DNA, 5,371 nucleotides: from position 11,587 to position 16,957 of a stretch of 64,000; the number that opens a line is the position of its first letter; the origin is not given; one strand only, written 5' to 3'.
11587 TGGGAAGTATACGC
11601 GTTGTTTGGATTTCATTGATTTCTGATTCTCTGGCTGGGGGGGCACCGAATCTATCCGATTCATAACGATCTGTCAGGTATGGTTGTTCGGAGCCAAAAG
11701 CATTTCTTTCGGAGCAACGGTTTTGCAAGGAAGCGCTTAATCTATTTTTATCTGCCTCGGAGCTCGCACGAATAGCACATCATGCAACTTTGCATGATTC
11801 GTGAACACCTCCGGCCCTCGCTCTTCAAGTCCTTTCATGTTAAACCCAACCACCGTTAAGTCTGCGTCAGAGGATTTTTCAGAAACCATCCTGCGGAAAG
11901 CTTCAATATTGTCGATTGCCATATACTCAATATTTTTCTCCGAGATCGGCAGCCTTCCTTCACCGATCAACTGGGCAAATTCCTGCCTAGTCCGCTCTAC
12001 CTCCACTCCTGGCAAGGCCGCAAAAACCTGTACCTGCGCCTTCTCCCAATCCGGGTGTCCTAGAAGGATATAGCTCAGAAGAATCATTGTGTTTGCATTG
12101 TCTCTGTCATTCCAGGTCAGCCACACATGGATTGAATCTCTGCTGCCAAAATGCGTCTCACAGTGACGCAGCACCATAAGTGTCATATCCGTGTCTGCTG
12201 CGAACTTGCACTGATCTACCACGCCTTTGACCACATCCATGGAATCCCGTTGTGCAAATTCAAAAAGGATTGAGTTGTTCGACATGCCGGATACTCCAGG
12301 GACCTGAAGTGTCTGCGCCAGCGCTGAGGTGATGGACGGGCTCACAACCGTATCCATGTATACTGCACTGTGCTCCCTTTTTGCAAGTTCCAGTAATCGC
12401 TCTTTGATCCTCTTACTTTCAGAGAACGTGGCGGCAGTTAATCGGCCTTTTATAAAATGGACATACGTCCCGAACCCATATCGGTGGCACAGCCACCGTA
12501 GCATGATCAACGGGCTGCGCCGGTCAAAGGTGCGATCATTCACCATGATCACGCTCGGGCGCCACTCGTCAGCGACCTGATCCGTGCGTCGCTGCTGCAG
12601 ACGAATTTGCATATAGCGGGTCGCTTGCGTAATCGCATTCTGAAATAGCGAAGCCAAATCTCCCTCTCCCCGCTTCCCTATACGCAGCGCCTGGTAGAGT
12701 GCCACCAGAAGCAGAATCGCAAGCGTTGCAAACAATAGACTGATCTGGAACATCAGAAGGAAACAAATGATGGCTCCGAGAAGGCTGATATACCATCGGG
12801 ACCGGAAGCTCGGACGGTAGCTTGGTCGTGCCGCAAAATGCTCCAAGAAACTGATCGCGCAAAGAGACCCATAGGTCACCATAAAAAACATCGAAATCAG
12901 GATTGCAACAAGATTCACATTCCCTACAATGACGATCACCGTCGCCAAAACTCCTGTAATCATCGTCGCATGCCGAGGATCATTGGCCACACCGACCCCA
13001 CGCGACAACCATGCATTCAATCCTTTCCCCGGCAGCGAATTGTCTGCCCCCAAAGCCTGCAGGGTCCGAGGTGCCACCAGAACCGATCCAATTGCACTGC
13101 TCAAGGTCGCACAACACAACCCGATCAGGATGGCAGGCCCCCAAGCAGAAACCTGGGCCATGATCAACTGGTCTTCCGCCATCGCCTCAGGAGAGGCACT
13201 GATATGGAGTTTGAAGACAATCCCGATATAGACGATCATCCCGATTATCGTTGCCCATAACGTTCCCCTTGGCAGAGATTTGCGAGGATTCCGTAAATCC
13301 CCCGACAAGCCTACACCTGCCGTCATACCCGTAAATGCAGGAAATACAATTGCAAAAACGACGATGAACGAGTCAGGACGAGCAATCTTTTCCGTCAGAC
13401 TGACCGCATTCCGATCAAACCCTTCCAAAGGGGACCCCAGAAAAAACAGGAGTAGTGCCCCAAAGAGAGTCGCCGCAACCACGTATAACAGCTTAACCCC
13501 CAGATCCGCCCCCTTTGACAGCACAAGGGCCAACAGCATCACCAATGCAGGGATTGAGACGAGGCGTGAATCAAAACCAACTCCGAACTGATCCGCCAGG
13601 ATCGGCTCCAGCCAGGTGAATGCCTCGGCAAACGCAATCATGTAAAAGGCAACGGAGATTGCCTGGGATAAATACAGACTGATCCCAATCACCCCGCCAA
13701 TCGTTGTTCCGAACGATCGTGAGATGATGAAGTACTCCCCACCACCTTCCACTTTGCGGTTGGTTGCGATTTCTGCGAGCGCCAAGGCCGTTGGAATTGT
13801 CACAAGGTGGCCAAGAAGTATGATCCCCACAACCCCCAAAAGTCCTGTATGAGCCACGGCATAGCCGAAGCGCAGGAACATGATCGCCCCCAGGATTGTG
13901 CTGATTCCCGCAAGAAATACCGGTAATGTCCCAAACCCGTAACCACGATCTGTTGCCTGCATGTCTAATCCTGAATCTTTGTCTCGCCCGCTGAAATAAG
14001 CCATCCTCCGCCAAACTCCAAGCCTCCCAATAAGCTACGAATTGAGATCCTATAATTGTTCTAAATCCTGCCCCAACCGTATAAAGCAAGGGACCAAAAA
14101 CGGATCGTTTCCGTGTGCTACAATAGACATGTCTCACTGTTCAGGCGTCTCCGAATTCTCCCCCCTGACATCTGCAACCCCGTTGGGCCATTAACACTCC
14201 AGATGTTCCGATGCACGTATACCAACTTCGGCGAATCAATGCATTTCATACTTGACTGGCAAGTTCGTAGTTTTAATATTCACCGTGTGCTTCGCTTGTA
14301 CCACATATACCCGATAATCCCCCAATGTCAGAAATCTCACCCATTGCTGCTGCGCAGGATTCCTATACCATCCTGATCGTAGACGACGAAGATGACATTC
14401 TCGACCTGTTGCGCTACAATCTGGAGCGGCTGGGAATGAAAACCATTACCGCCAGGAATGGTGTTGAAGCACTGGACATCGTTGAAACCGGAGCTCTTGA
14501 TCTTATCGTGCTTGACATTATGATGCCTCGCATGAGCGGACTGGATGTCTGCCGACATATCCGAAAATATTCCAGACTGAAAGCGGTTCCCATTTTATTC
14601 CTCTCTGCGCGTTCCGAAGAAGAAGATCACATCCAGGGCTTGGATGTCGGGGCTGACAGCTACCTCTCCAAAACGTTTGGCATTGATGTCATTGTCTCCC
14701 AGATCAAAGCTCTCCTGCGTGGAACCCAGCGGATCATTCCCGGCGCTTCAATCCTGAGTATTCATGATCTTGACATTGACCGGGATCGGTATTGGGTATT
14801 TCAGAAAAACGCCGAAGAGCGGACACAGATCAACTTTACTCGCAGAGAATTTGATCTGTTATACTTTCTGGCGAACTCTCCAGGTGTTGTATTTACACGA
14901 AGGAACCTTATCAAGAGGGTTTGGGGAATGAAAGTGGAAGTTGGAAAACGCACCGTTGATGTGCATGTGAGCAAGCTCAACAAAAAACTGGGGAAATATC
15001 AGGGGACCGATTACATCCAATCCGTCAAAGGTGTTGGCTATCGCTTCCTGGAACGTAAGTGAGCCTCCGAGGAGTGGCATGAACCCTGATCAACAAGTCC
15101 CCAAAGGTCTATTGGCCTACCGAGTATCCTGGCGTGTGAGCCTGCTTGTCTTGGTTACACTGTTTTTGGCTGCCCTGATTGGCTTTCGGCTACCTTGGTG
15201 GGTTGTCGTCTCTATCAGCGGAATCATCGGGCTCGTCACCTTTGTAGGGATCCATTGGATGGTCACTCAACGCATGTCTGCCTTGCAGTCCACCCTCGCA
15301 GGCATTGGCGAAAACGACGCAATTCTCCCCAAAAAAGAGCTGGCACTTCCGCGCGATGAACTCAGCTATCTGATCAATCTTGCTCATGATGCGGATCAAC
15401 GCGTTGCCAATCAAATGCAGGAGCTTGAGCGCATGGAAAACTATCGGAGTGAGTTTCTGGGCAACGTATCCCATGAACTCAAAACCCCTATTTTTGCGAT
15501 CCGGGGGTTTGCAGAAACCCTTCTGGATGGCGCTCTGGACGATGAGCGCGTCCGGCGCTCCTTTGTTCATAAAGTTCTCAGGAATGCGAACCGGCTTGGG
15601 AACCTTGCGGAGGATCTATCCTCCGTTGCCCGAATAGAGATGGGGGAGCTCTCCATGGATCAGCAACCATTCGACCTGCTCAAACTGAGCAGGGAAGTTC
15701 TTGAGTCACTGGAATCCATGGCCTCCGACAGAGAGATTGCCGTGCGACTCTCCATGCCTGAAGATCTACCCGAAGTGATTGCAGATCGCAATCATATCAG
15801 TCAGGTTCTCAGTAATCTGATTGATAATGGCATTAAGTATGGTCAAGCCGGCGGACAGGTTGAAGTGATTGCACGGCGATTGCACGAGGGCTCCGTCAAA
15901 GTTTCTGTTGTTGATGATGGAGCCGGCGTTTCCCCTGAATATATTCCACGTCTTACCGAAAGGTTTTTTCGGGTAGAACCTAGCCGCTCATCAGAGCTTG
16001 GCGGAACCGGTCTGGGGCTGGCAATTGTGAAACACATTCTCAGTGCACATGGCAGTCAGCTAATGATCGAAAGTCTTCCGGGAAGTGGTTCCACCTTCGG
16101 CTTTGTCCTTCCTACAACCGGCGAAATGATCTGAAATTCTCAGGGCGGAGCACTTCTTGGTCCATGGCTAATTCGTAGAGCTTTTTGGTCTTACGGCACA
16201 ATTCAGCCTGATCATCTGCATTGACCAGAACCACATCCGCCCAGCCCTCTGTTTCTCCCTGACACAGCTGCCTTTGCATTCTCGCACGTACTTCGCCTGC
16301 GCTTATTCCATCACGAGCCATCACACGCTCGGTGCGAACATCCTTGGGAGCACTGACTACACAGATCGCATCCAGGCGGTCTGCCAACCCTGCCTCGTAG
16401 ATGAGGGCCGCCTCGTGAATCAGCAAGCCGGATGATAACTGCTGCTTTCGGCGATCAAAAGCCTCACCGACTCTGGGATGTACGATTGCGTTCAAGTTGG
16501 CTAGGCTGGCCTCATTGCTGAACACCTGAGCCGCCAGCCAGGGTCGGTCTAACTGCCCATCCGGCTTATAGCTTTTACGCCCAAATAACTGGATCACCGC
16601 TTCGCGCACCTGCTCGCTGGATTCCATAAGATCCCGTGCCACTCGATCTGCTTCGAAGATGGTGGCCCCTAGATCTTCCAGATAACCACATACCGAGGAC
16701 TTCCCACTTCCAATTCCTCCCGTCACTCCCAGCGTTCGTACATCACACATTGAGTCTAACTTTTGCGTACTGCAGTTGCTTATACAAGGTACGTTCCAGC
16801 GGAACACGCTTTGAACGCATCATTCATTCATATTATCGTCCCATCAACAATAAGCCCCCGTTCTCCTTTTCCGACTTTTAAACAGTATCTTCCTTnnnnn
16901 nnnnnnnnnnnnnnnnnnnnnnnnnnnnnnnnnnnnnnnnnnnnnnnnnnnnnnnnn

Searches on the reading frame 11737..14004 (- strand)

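Call 10: search_protein_families(library=pfam, proteins=[window:11737-14004:-], max_evalue=0.001)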
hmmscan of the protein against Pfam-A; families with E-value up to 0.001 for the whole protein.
window:11737-14004:- (755 aa): 1 family
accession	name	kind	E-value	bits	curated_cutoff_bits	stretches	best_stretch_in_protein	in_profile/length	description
PF00324.27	AA_permease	-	5.3e-42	144.5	24.6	1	30-448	3-434/470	Amino acid permease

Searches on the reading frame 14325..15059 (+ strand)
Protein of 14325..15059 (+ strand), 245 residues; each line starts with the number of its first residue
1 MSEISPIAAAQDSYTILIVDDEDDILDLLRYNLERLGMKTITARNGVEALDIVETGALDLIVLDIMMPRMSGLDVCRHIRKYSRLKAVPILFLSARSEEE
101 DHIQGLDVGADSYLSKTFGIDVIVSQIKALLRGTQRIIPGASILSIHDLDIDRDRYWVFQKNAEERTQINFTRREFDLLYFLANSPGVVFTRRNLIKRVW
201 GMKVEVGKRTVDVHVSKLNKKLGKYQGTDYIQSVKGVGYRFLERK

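Call 10: search_protein_families(library=pfam, proteins=[window:14325-15059:+], max_evalue=0.001)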
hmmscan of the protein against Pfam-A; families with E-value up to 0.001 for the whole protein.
window:14325-15059:+ (245 aa): 3 families
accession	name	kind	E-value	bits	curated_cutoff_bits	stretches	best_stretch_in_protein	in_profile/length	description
PF00072.30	Response_reg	-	4.7e-29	101.2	30.2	1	16-127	1-110/111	Response regulator receiver domain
PF00486.34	Trans_reg_C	-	2.6e-23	82.3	26.2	1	167-241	2-77/77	Transcriptional regulatory protein, C terminal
PF23198.2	PDE8A_N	-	4.1e-06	27.2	29.6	1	15-128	12-129/147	PDE8A-like, N-terminal domain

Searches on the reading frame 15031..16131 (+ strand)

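Call 10: search_protein_families(library=pfam, proteins=[window:15031-16131:+], max_evalue=0.001)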
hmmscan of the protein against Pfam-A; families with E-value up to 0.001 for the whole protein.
window:15031-16131:+ (367 aa): 2 families
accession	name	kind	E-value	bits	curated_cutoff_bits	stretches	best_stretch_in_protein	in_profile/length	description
PF02518.31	HATPase_c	-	3.8e-26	92.1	26.4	1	252-362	2-109/111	Histidine kinase-, DNA gyrase B-, and HSP90-like ATPase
PF00512.31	HisKA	-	5.2e-15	55.7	26.9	1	139-204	2-65/66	His Kinase A (phospho-acceptor) domain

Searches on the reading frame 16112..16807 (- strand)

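Call 10: search_protein_families(library=pfam, proteins=[window:16112-16807:-], max_evalue=0.001)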
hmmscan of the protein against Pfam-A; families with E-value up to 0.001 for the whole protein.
window:16112-16807:- (231 aa): 2 families
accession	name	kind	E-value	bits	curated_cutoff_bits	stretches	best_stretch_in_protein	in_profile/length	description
PF01121.26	CoaE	-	4.7e-43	147.4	27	1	26-198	3-176/180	Dephospho-CoA kinase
PF13238.12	AAA_18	-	0.00053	20.9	29.4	0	27-166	2-112/128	AAA domain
